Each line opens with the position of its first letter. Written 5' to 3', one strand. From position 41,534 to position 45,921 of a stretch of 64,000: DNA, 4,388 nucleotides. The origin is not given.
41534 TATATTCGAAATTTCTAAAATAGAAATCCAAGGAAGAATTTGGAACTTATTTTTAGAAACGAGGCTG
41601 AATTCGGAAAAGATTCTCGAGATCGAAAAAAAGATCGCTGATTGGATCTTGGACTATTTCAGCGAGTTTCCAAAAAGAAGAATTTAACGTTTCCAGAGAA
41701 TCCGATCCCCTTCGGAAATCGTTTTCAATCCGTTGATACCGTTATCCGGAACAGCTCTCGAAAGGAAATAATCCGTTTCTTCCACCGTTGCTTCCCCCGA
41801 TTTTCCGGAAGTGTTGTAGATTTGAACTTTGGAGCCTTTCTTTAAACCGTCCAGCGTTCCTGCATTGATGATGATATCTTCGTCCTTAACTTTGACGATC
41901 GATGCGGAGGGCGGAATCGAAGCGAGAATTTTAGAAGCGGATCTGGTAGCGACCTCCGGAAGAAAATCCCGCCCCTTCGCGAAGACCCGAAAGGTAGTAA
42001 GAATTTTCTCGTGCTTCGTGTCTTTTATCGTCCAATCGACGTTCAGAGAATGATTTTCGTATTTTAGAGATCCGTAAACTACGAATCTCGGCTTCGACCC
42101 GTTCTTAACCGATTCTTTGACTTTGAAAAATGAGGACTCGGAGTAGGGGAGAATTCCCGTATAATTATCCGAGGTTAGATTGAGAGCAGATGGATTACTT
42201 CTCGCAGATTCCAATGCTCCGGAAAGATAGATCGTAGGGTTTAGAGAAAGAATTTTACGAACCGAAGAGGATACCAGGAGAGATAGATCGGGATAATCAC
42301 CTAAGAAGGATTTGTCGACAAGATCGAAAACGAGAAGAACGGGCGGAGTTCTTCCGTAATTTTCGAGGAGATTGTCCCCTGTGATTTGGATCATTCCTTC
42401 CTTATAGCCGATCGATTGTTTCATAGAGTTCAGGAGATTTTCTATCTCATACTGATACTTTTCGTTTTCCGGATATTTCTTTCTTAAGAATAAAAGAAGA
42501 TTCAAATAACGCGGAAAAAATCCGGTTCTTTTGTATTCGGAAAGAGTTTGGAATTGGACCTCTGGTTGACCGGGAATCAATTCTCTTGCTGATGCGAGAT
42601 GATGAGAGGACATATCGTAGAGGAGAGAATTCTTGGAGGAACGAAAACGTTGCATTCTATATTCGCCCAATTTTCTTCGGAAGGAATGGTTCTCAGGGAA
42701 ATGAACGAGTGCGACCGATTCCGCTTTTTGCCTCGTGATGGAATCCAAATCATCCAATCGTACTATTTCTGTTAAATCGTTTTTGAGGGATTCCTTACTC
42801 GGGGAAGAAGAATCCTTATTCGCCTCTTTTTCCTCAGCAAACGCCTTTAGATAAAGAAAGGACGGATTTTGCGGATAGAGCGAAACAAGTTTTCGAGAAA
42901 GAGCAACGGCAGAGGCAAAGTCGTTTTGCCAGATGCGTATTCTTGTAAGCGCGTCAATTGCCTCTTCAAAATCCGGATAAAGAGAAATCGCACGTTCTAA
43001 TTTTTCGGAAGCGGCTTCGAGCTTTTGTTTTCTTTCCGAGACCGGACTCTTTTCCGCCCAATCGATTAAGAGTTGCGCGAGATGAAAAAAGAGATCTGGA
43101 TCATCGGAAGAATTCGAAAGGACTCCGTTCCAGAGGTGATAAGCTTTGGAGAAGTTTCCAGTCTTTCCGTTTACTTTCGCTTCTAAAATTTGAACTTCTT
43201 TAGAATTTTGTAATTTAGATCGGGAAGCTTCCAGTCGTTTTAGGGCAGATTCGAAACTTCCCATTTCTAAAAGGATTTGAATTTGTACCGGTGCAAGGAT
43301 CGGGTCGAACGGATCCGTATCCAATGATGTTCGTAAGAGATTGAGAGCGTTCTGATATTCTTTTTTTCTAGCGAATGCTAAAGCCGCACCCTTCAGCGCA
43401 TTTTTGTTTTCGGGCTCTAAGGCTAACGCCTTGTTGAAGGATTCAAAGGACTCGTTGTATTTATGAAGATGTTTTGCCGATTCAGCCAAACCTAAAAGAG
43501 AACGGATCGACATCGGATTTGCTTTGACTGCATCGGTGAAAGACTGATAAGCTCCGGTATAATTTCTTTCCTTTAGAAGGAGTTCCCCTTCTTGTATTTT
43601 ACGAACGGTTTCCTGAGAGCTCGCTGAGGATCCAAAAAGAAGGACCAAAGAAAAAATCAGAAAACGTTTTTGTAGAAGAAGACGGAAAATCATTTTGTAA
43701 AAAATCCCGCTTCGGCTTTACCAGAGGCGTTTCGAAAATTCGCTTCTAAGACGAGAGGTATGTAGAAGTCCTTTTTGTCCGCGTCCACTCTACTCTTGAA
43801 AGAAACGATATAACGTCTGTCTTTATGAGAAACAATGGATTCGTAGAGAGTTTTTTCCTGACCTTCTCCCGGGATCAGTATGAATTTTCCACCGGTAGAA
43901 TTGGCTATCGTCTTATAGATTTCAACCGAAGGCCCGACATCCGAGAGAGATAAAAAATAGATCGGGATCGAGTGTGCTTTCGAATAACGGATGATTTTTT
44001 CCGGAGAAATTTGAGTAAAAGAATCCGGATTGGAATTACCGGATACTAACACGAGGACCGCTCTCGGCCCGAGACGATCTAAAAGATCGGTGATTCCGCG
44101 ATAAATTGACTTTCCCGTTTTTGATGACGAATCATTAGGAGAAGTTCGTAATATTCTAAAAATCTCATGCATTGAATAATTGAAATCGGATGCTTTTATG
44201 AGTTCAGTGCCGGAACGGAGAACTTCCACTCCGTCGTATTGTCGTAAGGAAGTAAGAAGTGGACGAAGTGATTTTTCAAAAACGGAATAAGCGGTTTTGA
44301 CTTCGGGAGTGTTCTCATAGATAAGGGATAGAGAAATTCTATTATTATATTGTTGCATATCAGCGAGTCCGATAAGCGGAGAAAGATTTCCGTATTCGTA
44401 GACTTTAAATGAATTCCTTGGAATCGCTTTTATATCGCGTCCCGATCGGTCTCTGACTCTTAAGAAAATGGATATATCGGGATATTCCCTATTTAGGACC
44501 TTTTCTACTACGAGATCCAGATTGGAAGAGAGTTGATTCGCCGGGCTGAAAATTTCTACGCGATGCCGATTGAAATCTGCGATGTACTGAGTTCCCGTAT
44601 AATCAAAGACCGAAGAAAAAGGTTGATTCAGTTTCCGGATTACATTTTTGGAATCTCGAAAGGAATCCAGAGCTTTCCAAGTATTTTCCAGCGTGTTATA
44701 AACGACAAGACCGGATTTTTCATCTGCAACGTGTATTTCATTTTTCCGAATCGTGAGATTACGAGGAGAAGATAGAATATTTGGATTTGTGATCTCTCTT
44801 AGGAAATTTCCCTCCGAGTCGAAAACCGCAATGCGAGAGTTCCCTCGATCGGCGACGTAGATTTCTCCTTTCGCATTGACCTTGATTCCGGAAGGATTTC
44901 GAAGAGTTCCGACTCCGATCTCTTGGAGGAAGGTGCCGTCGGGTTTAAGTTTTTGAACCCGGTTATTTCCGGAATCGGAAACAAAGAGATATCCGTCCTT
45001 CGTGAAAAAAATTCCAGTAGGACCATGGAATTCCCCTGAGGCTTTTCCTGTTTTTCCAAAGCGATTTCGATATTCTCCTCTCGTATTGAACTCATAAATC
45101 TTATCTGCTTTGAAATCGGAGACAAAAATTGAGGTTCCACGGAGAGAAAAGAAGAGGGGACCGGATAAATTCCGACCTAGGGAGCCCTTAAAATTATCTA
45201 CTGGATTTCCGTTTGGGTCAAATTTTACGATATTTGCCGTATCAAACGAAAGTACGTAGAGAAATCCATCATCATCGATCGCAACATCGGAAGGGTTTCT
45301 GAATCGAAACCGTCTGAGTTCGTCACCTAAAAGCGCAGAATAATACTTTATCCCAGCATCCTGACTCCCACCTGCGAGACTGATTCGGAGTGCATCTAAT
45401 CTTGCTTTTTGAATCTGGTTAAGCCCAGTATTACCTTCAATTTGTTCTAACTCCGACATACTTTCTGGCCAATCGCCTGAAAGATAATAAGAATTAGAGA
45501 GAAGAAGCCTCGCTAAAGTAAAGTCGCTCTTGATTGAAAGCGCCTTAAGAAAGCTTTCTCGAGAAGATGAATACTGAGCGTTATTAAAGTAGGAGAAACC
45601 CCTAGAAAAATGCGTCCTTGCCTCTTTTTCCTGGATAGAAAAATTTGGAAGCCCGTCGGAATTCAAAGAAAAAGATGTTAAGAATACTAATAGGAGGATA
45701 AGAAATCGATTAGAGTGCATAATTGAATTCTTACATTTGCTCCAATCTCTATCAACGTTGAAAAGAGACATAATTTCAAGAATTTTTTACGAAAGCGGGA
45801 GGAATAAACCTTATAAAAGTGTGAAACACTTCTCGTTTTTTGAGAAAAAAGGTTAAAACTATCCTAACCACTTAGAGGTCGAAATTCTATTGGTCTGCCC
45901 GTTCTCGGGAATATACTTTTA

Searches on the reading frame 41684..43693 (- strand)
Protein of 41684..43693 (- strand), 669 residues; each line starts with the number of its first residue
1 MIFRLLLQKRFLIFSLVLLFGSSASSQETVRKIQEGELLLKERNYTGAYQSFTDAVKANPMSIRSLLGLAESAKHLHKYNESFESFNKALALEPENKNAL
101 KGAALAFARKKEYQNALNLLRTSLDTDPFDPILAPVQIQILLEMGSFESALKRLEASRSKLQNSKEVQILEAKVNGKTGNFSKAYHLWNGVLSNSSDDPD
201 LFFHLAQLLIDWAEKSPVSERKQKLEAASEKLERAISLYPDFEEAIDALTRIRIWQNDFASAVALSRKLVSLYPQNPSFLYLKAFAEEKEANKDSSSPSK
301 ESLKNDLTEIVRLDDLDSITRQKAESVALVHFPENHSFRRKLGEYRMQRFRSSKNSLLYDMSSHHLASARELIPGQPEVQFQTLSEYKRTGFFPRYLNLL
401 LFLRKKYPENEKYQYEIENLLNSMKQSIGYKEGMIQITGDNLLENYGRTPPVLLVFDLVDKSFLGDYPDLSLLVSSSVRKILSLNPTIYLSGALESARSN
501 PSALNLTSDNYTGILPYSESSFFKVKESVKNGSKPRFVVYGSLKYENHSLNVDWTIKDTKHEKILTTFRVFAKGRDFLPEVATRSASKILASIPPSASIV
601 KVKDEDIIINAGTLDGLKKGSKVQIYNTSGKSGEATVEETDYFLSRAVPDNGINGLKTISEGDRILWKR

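Call 77: search_protein_families(library=pfam, proteins=[window:41684-43693:-], max_evalue=0.00001)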
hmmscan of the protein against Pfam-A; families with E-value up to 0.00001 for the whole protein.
window:41684-43693:- (669 aa): 8 families
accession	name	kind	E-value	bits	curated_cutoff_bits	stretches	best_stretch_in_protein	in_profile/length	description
PF14559.12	TPR_19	-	3e-16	59.9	25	0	111-173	5-67/68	Tetratricopeptide repeat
PF13428.12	TPR_14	-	4.2e-12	45.9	23.5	0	244-284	2-42/44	Tetratricopeptide repeat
PF07719.23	TPR_2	-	6.8e-12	45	27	0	66-96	4-34/34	Tetratricopeptide repeat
PF13432.12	TPR_16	-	1.3e-11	45.1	32.7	0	76-131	10-65/65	Tetratricopeptide repeat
PF12895.13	ANAPC3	-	5.4e-09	36.6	27.2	0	36-86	30-79/82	Anaphase-promoting complex, cyclosome, subunit 3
PF00515.34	TPR_1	-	1.3e-07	31.6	27.8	0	65-96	3-34/34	Tetratricopeptide repeat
PF13414.12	TPR_11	-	2.7e-07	30.6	26.8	0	78-109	9-40/42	TPR repeat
PF13181.12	TPR_8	-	5.2e-06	26.6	25.7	0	64-96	2-34/34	Tetratricopeptide repeat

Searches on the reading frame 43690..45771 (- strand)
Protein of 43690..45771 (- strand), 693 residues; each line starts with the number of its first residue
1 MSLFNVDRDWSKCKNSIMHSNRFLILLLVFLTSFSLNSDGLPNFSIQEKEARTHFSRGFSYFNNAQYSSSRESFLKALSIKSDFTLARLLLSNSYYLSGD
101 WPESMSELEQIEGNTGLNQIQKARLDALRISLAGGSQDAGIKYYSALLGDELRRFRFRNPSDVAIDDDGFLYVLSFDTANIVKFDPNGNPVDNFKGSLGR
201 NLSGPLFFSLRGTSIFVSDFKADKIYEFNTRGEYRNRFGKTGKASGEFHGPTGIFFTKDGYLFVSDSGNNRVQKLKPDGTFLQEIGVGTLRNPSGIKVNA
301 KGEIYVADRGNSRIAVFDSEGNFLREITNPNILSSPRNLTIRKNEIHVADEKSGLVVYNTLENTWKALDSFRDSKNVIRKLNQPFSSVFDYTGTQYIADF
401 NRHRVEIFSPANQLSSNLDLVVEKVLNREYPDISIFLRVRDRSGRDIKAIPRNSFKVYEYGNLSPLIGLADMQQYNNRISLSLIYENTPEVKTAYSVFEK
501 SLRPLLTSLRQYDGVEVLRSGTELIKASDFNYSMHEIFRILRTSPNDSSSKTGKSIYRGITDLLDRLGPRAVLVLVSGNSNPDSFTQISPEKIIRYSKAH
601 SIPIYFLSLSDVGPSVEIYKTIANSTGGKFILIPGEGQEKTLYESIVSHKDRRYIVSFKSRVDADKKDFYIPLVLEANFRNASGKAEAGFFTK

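Call 77: search_protein_families(library=pfam, proteins=[window:43690-45771:-], max_evalue=0.00001)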
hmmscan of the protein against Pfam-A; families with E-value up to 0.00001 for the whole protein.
window:43690-45771:- (693 aa): 4 families
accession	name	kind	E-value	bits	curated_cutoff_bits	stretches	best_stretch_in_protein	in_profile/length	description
PF01436.27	NHL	-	1.3e-21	75.9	20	1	290-317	1-28/28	NHL repeat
PF08450.18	SGL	-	3.3e-10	40.4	26.3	0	207-289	140-224/246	SMP-30/Gluconolactonase/LRE-like region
PF17170.10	DUF5128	-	2.2e-07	30.8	22.9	0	214-285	55-128/321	6-bladed beta-propeller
PF25021.1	TEN_NHL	-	5.2e-06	26.1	27.1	0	289-321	140-170/357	Teneurin NHL domain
